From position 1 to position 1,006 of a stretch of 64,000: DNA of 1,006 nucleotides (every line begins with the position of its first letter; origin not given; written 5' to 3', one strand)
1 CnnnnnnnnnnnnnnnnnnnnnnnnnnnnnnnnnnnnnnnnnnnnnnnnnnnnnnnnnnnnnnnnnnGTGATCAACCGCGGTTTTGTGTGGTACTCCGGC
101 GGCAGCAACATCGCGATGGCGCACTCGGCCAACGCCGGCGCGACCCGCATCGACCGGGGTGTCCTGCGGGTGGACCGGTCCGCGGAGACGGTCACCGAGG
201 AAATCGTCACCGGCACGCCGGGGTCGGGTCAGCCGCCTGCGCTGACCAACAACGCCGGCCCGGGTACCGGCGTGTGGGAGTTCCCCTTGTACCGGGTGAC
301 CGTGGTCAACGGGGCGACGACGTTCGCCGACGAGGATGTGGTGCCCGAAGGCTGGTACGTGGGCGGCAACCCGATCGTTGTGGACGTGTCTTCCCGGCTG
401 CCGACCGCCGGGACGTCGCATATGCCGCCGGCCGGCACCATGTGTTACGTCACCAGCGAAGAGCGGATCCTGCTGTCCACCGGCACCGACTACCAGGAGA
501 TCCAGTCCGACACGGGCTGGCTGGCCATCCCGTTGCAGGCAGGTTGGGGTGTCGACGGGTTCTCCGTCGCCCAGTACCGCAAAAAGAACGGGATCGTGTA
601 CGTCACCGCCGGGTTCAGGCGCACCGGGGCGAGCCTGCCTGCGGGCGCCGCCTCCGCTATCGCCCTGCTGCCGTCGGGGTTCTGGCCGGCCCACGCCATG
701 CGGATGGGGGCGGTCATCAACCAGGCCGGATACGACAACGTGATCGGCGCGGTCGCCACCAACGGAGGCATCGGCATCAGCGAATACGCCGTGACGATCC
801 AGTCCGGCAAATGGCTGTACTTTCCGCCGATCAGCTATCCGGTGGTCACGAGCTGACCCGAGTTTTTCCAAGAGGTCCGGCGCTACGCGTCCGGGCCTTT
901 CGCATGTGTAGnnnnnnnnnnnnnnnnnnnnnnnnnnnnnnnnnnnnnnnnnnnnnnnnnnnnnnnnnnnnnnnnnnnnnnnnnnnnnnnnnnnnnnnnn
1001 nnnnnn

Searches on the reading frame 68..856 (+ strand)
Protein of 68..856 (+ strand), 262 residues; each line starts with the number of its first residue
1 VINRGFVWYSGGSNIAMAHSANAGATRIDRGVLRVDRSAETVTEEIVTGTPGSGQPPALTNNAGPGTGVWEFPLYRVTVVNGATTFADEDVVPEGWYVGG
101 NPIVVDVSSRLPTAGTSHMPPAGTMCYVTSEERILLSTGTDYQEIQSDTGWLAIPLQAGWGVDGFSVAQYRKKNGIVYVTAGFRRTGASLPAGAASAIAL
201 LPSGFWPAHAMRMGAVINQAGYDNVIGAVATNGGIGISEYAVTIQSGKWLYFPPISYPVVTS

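Call 13: search_protein_families(library=pfam, proteins=[window:68-856:+], max_evalue=0.01)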
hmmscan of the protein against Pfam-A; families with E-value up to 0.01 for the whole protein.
window:68-856:+ (262 aa): 0 families

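Call 14: search_protein_families(library=phrogs, proteins=[window:68-856:+], max_evalue=0.001)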
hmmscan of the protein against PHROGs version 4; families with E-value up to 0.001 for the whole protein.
window:68-856:+ (262 aa): 8 families
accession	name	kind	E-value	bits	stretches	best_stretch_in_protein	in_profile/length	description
phrog_17342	-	unknown function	1.2e-35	124.3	1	2-233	65-284/326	-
phrog_5339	-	head and packaging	6.1e-12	45.7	1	20-230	84-283/633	virion structural protein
phrog_6779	-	tail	1.2e-08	36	1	21-87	75-148/276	tail protein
phrog_29998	-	unknown function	8.4e-07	29.7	1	147-244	131-218/233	-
phrog_9534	-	head and packaging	1.2e-06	29.5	1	15-91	71-144/303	head protein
phrog_1798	-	unknown function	9.6e-06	26.2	1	147-210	197-257/305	-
phrog_13571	-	head and packaging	1.4e-05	25.5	1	16-100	69-154/356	virion structural protein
phrog_9468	-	unknown function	2.7e-05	25.1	1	163-247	27-116/127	-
